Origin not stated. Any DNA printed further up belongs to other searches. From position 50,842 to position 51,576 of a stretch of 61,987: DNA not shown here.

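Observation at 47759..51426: Lipoyl-carrier (GcvH-like) gene translationally coupled to a soluble TfrAB-type thiol:fumarate-reductase-like enzyme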

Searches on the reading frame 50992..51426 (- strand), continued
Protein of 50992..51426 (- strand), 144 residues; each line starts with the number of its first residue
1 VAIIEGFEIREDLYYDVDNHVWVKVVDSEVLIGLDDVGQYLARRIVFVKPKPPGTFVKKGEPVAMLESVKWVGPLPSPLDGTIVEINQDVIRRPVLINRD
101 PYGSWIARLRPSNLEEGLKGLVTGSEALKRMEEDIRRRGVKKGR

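Call 20: find_related_loci(query=A1, collection=genome_contigs, flank=7000)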
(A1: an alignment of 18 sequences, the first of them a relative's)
Query A1 (514 aa) in genome_contigs; peptide patterns used: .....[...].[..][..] (x = any residue, [..] = any of these).
600 stretches matched a pattern (row limit reached: there are more); 599 encode a relative of the query (tblastn E <= 1e-3); the best 80 are kept; 80 distinct loci.
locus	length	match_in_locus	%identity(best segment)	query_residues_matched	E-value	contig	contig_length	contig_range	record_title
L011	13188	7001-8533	31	2-509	5e-71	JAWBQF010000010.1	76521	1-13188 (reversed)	MAG: Candidatus Methanomethylicia archaeon isolate JZ-1_201705_bins_15 JZ-1_201705_bins_15_scaffold_10, whole genome sho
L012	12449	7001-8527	33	7-509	2e-68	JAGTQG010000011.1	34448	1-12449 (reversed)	MAG: Candidatus Bathyarchaeota archaeon isolate JZ_bin_7 JZ_bin_7_NODE_11, whole genome shotgun sequence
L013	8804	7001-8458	32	7-488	3e-67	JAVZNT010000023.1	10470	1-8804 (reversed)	MAG: Candidatus Bathyarchaeia archaeon isolate DRTY-6_201912_bins_68 DRTY-6_201912_bins_68_scaffold_23, whole genome sho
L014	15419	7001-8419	30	1-493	1e-66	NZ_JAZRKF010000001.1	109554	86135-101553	MAG: Methanobrevibacter sp. isolate T1900045450_YK20190141.MAGScoT_cleanbin_000011 SGB_7172_k141_437811, whole genome sh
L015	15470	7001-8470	30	1-508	1e-66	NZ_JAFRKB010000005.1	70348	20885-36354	MAG: Methanobrevibacter sp. isolate RGIG2541 Goat_Jejunum-5__c20404, whole genome shotgun sequence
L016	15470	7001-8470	29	1-508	9e-65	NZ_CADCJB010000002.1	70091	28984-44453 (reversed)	MAG: uncultured Methanobrevibacter sp. isolate RUG14697, whole genome shotgun sequence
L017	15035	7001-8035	35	146-492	2e-64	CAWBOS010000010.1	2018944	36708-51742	MAG: uncultured delta proteobacterium isolate MFD01299.bin.3.111 genome assembly, contig: contig_6028, whole genome shot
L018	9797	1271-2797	32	7-509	3e-64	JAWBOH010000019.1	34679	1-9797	MAG: Candidatus Bathyarchaeia archaeon isolate HHBFW-2_201803_bins_195 HHBFW-2_201803_bins_195_scaffold_19, whole genome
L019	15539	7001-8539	29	3-509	3e-63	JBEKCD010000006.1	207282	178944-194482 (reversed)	MAG: Candidatus Bathyarchaeia archaeon isolate SPRUCE 151 SPRUCE_151_6, whole genome shotgun sequence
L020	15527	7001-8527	30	7-509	3e-63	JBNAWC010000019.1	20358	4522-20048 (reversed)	MAG: Candidatus Bathyarchaeales archaeon isolate Kamch4342-D-MF-054 bin100.fa-19, whole genome shotgun sequence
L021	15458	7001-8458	30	7-488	1e-62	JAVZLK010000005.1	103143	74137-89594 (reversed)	MAG: Candidatus Bathyarchaeia archaeon isolate DRTY-6_201907_bins_50 DRTY-6_201907_bins_50_scaffold_5, whole genome shot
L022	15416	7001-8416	29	3-493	2e-62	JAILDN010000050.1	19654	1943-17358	MAG: Methanobrevibacter sp. isolate RUI021 k141_14039690_flag=0_multi=36.0000_len=19654, whole genome shotgun sequence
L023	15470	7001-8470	29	1-508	4e-62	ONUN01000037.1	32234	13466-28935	uncultured Methanobrevibacter sp. isolate RUG648 genome assembly, contig: scaffold_4261, whole genome shotgun sequence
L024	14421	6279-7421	32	106-492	4e-62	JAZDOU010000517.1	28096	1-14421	MAG: Pseudomonadota bacterium isolate MEGAHIT-group-0.794 k141_5295239, whole genome shotgun sequence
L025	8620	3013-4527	30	3-505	6e-62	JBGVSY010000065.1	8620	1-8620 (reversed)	MAG: Nitrososphaeria archaeon isolate S_237_B8 k127_372338, whole genome shotgun sequence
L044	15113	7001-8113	32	146-509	2e-53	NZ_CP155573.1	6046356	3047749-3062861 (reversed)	Sporomusa silvacetica DSM 10669 chromosome, complete genome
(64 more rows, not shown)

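Call 32: find_related_loci(query=A2, collection=metagenome_contigs, flank=6000)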
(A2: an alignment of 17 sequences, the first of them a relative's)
Query A2 (514 aa) in metagenome_contigs; peptide patterns used: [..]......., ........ (x = any residue, [..] = any of these).
600 stretches matched a pattern (row limit reached: there are more); 583 encode a relative of the query (tblastn E <= 1e-3); the best 80 are kept; 80 distinct loci.
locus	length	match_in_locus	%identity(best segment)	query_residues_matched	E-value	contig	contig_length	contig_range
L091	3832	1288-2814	31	3-509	1e-71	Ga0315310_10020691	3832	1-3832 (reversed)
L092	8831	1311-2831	32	3-508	2e-70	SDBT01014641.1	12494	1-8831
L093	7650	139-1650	32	3-509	2e-68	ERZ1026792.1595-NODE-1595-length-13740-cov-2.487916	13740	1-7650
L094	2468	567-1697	34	143-509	7e-61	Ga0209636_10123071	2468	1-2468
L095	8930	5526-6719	34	132-509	7e-59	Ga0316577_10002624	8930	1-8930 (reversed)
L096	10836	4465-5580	31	146-510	2e-58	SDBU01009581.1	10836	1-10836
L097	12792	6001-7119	33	146-509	1e-58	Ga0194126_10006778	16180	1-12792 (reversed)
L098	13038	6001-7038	35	146-489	3e-58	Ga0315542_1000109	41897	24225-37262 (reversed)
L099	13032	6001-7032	35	144-485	2e-58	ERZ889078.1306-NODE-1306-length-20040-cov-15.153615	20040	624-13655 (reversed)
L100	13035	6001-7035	33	146-492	2e-58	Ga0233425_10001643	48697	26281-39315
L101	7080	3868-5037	33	119-488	1e-57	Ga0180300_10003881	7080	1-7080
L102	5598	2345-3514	31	95-489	1e-57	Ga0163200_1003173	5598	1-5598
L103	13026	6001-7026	33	146-489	4e-57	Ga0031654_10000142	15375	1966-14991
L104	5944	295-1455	30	112-492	9e-57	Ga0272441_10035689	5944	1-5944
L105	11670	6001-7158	33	145-509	7e-57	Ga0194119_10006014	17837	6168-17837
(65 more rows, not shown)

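Call 43: search_protein_families(library=pfam, proteins=[L044:3238-3951:+, L044:3914-5008:+, L044:5030-5449:+, L044:5496-6956:+, L044:6953-8122:+, L044:8154-8564:+, L044:8557-9681:+, L044:9662-10738:+, L044:10775-11848:+, L017:5639-8104:+], max_evalue=0.00001)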
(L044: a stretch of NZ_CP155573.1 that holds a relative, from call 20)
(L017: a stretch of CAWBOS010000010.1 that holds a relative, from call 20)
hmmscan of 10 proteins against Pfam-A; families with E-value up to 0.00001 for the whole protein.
L044:3238-3951:+ (237 aa): 1 family
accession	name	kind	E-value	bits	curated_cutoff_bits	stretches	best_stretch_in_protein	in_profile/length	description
PF21948.1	LplA-B_cat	-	1.8e-45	155.8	27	1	19-209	2-199/200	Lipoyl protein ligase A/B catalytic domain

L044:3914-5008:+ (364 aa): 1 family
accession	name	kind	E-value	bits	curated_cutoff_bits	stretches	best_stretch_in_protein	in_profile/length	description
PF21948.1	LplA-B_cat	-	1.5e-30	107.1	27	1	12-208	7-199/200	Lipoyl protein ligase A/B catalytic domain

L044:5030-5449:+ (139 aa): 1 family
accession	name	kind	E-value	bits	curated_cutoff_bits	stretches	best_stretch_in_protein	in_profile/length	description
PF01597.25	GCV_H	-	5.4e-33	113.9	22.2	1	10-130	1-121/122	Glycine cleavage H-protein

L044:5496-6956:+ (486 aa): 2 families
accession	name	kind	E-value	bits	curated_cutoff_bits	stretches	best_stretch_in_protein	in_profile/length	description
PF01565.28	FAD_binding_4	-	1.3e-32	112.9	26.4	1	47-185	1-138/139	FAD binding domain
PF02913.24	FAD-oxidase_C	-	3.1e-15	57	21.2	1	244-451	29-248/248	FAD linked oxidases, C-terminal domain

L044:6953-8122:+ (389 aa): 3 families
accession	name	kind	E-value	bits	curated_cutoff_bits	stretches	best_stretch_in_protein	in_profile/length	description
PF02754.22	CCG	-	3.9e-32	110.7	20.6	2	276-363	1-84/85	Cysteine-rich domain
PF13183.11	Fer4_8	-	5.7e-10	40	27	1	16-84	4-68/68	4Fe-4S dicluster domain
PF13534.11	Fer4_17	-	1.1e-07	32.8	22.2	1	17-85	2-61/61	4Fe-4S dicluster domain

L044:8154-8564:+ (136 aa): 1 family
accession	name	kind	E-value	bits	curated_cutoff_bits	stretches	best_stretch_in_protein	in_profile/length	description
PF01597.25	GCV_H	-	4.3e-27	94.9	22.2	1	12-129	1-120/122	Glycine cleavage H-protein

L044:8557-9681:+ (374 aa): 2 families
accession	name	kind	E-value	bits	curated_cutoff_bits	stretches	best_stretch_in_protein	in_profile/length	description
PF21948.1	LplA-B_cat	-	7e-43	147.3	27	1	20-221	2-199/200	Lipoyl protein ligase A/B catalytic domain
PF10437.14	Lip_prot_lig_C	-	2.9e-07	30.8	24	1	274-353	12-85/85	Bacterial lipoate protein ligase C-terminus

L044:9662-10738:+ (358 aa): 9 families
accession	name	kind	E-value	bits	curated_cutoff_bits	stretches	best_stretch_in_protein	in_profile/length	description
PF01494.25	FAD_binding_3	-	4.8e-12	46.2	22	1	8-161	2-171/349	FAD binding domain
PF05834.18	Lycopene_cycl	-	9.2e-10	38.6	23.4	0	9-148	1-140/380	Lycopene cyclase protein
PF07992.20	Pyr_redox_2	-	7.5e-09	35.8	26.1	1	8-96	1-89/291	Pyridine nucleotide-disulphide oxidoreductase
PF13450.12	NAD_binding_8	-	4.1e-08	33.8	21.9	1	12-56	1-44/68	NAD(P)-binding Rossmann-like domain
PF01266.30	DAO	-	2e-07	31.3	27.9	1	9-43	1-35/353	FAD dependent oxidoreductase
PF01946.23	Thi4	-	3.1e-07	30.3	26.2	1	8-44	18-55/235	Thi4 family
PF00890.30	FAD_binding_2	-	4.9e-07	29.7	20.4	1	9-50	1-42/414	FAD binding domain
PF22578.2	GGR_cat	-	1.5e-06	28.4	27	1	178-236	17-83/88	Geranylgeranyl reductase catalytic domain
PF03486.20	HI0933_like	-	4.6e-06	26.7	50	1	9-47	2-40/244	HI0933-like protein Rossmann domain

L044:10775-11848:+ (357 aa): 1 family
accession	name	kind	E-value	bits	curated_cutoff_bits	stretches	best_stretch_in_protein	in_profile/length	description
PF04055.27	Radical_SAM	-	3e-14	54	29.5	1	45-226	3-164/166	Radical SAM superfamily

L017:5639-8104:+ (821 aa): 6 families
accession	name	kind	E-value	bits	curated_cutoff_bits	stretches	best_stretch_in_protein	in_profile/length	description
PF02913.24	FAD-oxidase_C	-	7.2e-61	206.5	21.2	1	173-416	2-248/248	FAD linked oxidases, C-terminal domain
PF02754.22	CCG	-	1.6e-33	115.1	20.6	2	705-792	1-84/85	Cysteine-rich domain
PF01565.28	FAD_binding_4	-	1.7e-32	112.4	26.4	1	24-136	27-139/139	FAD binding domain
PF13183.11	Fer4_8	-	9.2e-12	45.8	27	1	453-519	3-67/68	4Fe-4S dicluster domain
PF13534.11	Fer4_17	-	2.4e-08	34.8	22.2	1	454-520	1-60/61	4Fe-4S dicluster domain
PF12838.12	Fer4_7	-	5.1e-06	27.3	27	1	455-519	2-51/52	4Fe-4S dicluster domain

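Call 50: search_protein_families(library=ncbifam, proteins=[P0021, P0016, P0023, L007:5425-5832:-, P0025, P0028, P0027, P0041, P0042, L044:5030-5449:+], max_evalue=0.00001)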
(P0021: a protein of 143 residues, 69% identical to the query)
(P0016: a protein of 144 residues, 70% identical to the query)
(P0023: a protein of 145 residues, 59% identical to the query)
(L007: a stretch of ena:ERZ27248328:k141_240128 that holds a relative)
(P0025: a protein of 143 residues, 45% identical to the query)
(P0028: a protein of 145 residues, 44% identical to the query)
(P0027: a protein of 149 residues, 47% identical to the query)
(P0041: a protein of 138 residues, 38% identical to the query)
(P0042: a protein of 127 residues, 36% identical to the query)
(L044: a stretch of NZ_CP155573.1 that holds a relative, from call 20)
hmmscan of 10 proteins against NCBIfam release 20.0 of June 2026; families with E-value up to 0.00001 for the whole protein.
P0021 (143 aa): 4 families
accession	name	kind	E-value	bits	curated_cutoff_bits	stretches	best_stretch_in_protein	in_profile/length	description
NF002270.0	PRK01202.1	subfamily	4.8e-30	104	117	1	7-127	2-122/129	glycine cleavage system protein GcvH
TIGR00527.1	gcvH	equivalog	1.5e-15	57.4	115.85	1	8-118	1-112/129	glycine cleavage system protein GcvH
NF045810.1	GcvH_rel_desulf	equivalog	7.7e-08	32.2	150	1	7-117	10-119/167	GcvH-related protein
TIGR03077.1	not_gcvH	equivalog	5.6e-07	29.6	144.05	1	15-111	1-98/110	glycine cleavage protein H-like protein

P0016 (144 aa): 3 families
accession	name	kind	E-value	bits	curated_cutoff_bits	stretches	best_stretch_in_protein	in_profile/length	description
NF002270.0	PRK01202.1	subfamily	1.9e-32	111.8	117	1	7-134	2-128/129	glycine cleavage system protein GcvH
TIGR00527.1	gcvH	equivalog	5.4e-19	68.5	115.85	1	8-133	1-126/129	glycine cleavage system protein GcvH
NF045810.1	GcvH_rel_desulf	equivalog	6.2e-08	32.5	150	1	7-126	10-129/167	GcvH-related protein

P0023 (145 aa): 4 families
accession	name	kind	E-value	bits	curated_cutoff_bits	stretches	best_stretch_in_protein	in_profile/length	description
NF002270.0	PRK01202.1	subfamily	1.8e-39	134.5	117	1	7-132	2-125/129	glycine cleavage system protein GcvH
TIGR00527.1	gcvH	equivalog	1.1e-28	99.8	115.85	1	8-127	1-119/129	glycine cleavage system protein GcvH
TIGR03077.1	not_gcvH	equivalog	1.1e-16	60.8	144.05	1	15-115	1-101/110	glycine cleavage protein H-like protein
NF045810.1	GcvH_rel_desulf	equivalog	3.7e-14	52.8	150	1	7-128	10-130/167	GcvH-related protein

L007:5425-5832:- (135 aa): 4 families
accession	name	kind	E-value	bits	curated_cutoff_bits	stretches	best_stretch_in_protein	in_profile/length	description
NF002270.0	PRK01202.1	subfamily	9.3e-44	148.3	117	1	7-129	2-124/129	glycine cleavage system protein GcvH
TIGR00527.1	gcvH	equivalog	1.3e-37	128.7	115.85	1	11-126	4-120/129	glycine cleavage system protein GcvH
TIGR03077.1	not_gcvH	equivalog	6e-21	74.5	144.05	1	14-110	1-98/110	glycine cleavage protein H-like protein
NF045810.1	GcvH_rel_desulf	equivalog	2.2e-11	43.8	150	1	11-129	14-133/167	GcvH-related protein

P0025 (143 aa): 4 families
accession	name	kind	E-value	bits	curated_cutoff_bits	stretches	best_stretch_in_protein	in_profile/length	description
NF002270.0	PRK01202.1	subfamily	1.7e-32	111.9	117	1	5-129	2-126/129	glycine cleavage system protein GcvH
TIGR00527.1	gcvH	equivalog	8.9e-23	80.8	115.85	1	6-133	1-125/129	glycine cleavage system protein GcvH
NF045810.1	GcvH_rel_desulf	equivalog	9.5e-13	48.2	150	1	5-125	10-131/167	GcvH-related protein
TIGR03077.1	not_gcvH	equivalog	2.2e-10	40.5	144.05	1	13-108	1-98/110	glycine cleavage protein H-like protein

P0028 (145 aa): 4 families
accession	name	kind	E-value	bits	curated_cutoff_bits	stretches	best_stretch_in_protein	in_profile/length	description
NF002270.0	PRK01202.1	subfamily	1.1e-32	112.6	117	1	8-127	3-120/129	glycine cleavage system protein GcvH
TIGR00527.1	gcvH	equivalog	3.4e-24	85.4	115.85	1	9-131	2-123/129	glycine cleavage system protein GcvH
NF045810.1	GcvH_rel_desulf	equivalog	1.1e-14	54.5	150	1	7-124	10-126/167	GcvH-related protein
TIGR03077.1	not_gcvH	equivalog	4.2e-13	49.3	144.05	1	30-112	16-98/110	glycine cleavage protein H-like protein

P0027 (149 aa): 4 families
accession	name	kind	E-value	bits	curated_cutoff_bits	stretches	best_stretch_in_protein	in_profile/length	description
NF002270.0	PRK01202.1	subfamily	3.5e-37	127.1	117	1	15-139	3-127/129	glycine cleavage system protein GcvH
TIGR00527.1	gcvH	equivalog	1.1e-29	103.1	115.85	1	16-140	2-127/129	glycine cleavage system protein GcvH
NF045810.1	GcvH_rel_desulf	equivalog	1.7e-14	53.8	150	1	13-130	9-127/167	GcvH-related protein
TIGR03077.1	not_gcvH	equivalog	1.3e-12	47.7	144.05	1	26-117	6-98/110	glycine cleavage protein H-like protein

P0041 (138 aa): 4 families
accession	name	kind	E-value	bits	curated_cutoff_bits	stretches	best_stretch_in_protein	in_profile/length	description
NF002270.0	PRK01202.1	subfamily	3.1e-43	146.7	117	1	7-126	2-121/129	glycine cleavage system protein GcvH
TIGR00527.1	gcvH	equivalog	2.9e-41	140.6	115.85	1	8-125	1-119/129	glycine cleavage system protein GcvH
TIGR03077.1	not_gcvH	equivalog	1.8e-14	53.7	144.05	1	19-110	6-98/110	glycine cleavage protein H-like protein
NF045810.1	GcvH_rel_desulf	equivalog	2.9e-11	43.4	150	1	7-124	10-128/167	GcvH-related protein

P0042 (127 aa): 4 families
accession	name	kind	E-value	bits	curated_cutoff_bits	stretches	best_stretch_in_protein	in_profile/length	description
NF002270.0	PRK01202.1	subfamily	1.4e-36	125.1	117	1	1-123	2-127/129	glycine cleavage system protein GcvH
TIGR00527.1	gcvH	equivalog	1.5e-28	99.4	115.85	1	3-118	2-121/129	glycine cleavage system protein GcvH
TIGR03077.1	not_gcvH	equivalog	1.5e-14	54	144.05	1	12-105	6-101/110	glycine cleavage protein H-like protein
NF045810.1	GcvH_rel_desulf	equivalog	2.5e-06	27.3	150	1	2-104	11-115/167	GcvH-related protein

L044:5030-5449:+ (139 aa): 4 families
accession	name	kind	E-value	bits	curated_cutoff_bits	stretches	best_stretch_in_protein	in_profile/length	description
NF002270.0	PRK01202.1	subfamily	1.9e-34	118.2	117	1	4-129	2-127/129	glycine cleavage system protein GcvH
TIGR00527.1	gcvH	equivalog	2e-28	99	115.85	1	5-129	1-126/129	glycine cleavage system protein GcvH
TIGR03077.1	not_gcvH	equivalog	5.9e-13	48.8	144.05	1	11-109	1-100/110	glycine cleavage protein H-like protein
NF045810.1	GcvH_rel_desulf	equivalog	5.6e-08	32.7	150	1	5-111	11-117/167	GcvH-related protein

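Call 60: search_protein_families(library=ncbifam, proteins=[L044:10775-11848:+, L044:9662-10738:+, L044:5496-6956:+, L044:6953-8122:+], max_evalue=0.000001)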
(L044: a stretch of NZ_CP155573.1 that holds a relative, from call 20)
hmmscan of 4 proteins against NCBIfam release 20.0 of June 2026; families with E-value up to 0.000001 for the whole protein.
L044:10775-11848:+ (357 aa): 3 families
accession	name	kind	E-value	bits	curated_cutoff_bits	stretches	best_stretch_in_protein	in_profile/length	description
NF053743.1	LipS2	equivalog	4.1e-69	233.2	270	1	15-339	3-292/292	LipS2 family lipoyl synthase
TIGR04043.1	rSAM_MSMEG_0568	hypoth_equivalog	4.9e-17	61.9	303.7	1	123-258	185-315/354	MSMEG_0568 family radical SAM protein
NF045502.1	variant_rSAM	domain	4.8e-15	55.4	125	1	51-264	144-349/357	radical SAM protein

L044:9662-10738:+ (358 aa): 26 families (the best 25 are shown)
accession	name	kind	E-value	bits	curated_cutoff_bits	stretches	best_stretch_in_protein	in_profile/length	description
TIGR02032.1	GG-red-SF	subfamily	4.5e-58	197.3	158.8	1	8-293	1-297/297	geranylgeranyl reductase family protein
NF041160.1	DGGPL_Thplmales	equivalog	5.9e-33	114.4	780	1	7-319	3-338/396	digeranylgeranylglycerophospholipid reductase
TIGR02023.1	BchP-ChlP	subfamily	8.5e-30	104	343.3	1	8-321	1-326/388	geranylgeranyl diphosphate reductase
NF041080.1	DGGGPL_reductase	equivalog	1.3e-29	103.4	580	1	7-301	1-319/447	digeranylgeranylglycerophospholipid reductase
NF049967.1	QhpG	equivalog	7.3e-22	77.9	240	1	10-335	1-329/423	flavin-dependent monooxygenase QhpG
NF045655.1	MkRedMenJ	equivalog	1.1e-19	70.7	700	1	6-324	3-340/406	menaquinone reductase MenJ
NF007450.0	PRK10015.1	subfamily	1.2e-14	53.9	466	0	214-318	248-350/429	FAD-dependent oxidoreductase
NF008519.0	PRK11445.1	equivalog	1.8e-14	53.8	303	1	126-309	134-312/355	FAD-binding protein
NF007542.0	PRK10157.1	subfamily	1.8e-13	50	610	1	6-160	4-173/428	FAD-dependent oxidoreductase FixC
TIGR02028.1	ChlP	equivalog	3.8e-13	49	505.3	1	10-304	3-315/398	geranylgeranyl reductase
NF041385.1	Dggglyphlred_Halo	equivalog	1.1e-12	47.2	700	1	5-208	2-222/405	digeranylgeranylglycerophospholipid reductase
TIGR01790.1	carotene-cycl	subfamily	2.8e-12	46.5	209.5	0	9-175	1-164/387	lycopene cyclase family protein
NF038174.1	maturase_GoxB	equivalog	3.7e-12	46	400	1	9-162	2-166/358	glycine oxidase maturase GoxB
NF004780.0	PRK06126.1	subfamily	6.4e-12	44.5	445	0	4-50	5-51/552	hypothetical protein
NF038171.1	maturase_LodB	equivalog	9.7e-12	44.6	400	0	9-161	1-171/361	lysine-epsilon-oxidase maturase LodB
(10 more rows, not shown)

L044:5496-6956:+ (486 aa): 10 families
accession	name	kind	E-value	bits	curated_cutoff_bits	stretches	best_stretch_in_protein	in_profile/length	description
TIGR00387.1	glcD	equivalog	1.5e-37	129.4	567.9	1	50-450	1-413/413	glycolate oxidase subunit GlcD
NF049975.1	2HglutDHaseYdiJ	equivalog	5.8e-23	80.6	1350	1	40-189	45-196/1018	D-2-hydroxyglutarate dehydrogenase YdiJ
NF008408.0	PRK11230.1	equivalog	1.7e-20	73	897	1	45-451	54-471/499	glycolate oxidase subunit GlcD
NF041227.1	BagG_FevA2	exception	3.8e-14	52.2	850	1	39-215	38-209/455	bagremycin/ferroverdin biosynthesis FAD-dependent oxygenase BagG/FevA2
NF041226.1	BagK_FevA1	equivalog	8.6e-14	50.8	800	1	40-218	34-208/453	bagremycin/ferroverdin biosynthesis FAD-dependent oxygenase BagK/FevA1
NF008439.0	PRK11282.1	equivalog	2e-13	49.9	284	1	64-277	16-229/358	glycolate oxidase subunit GlcE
TIGR01679.1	bact_FAD_ox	subfamily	2.7e-13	49.6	292.25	1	46-215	11-174/419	FAD-linked oxidoreductase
TIGR01676.1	GLDHase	equivalog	1e-12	47.6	458.25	1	49-218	64-230/541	L-galactonolactone dehydrogenase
TIGR01678.1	FAD_lactone_ox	subfamily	2.1e-11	43.4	396.8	1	47-216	15-181/438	sugar 1,4-lactone oxidase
NF053785.1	DcplphribOxDprE1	equivalog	7.3e-09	35.3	500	1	50-238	18-203/449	decaprenylphosphoryl-beta-D-ribose oxidase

L044:6953-8122:+ (389 aa): 10 families
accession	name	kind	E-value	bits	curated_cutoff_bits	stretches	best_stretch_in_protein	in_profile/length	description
NF004898.0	PRK06259.1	equivalog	2.9e-51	174.6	385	1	17-387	136-488/488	fumarate reductase (CoM/CoB) subunit TfrB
NF045670.1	quin_L_LdhH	equivalog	8e-49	166.5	800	2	122-383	442-705/706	L-lactate dehydrogenase (quinone) large subunit LdhH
NF008369.0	PRK11168.1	equivalog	4e-31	108.3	278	1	114-377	136-395/401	anaerobic glycerol-3-phosphate dehydrogenase subunit C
NF045663.1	diclust_near_Sec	equivalog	1.4e-30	106.1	530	1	19-367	310-622/759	pyridine nucleotide-disulfide oxidoreductase/dicluster-binding protein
NF045724.1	ferredox_TmcB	equivalog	1.6e-26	92.9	735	1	16-386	42-427/430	electron transfer complex ferredoxin TmcB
NF045711.1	sulf_resp_HmcF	equivalog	8.6e-25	87.4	750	1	16-363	61-425/457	sulfate respiration complex iron-sulfur protein HmcF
NF045796.1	DsrK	equivalog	5.9e-23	81.2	400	1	16-329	51-378/453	sulfate reduction electron transfer complex DsrMKJOP subunit DsrK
TIGR03379.1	glycerol3P_GlpC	equivalog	3.8e-16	58.8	279.9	1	114-370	132-384/397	anaerobic glycerol-3-phosphate dehydrogenase subunit GlpC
NF008434.0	PRK11274.1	equivalog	1.5e-15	57.1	333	1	17-369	25-394/409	glycolate oxidase subunit GlcF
TIGR00273.1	TIGR00273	equivalog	8.8e-13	47.9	444.8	1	13-106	291-381/432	LutB/LldF family L-lactate oxidation iron-sulfur protein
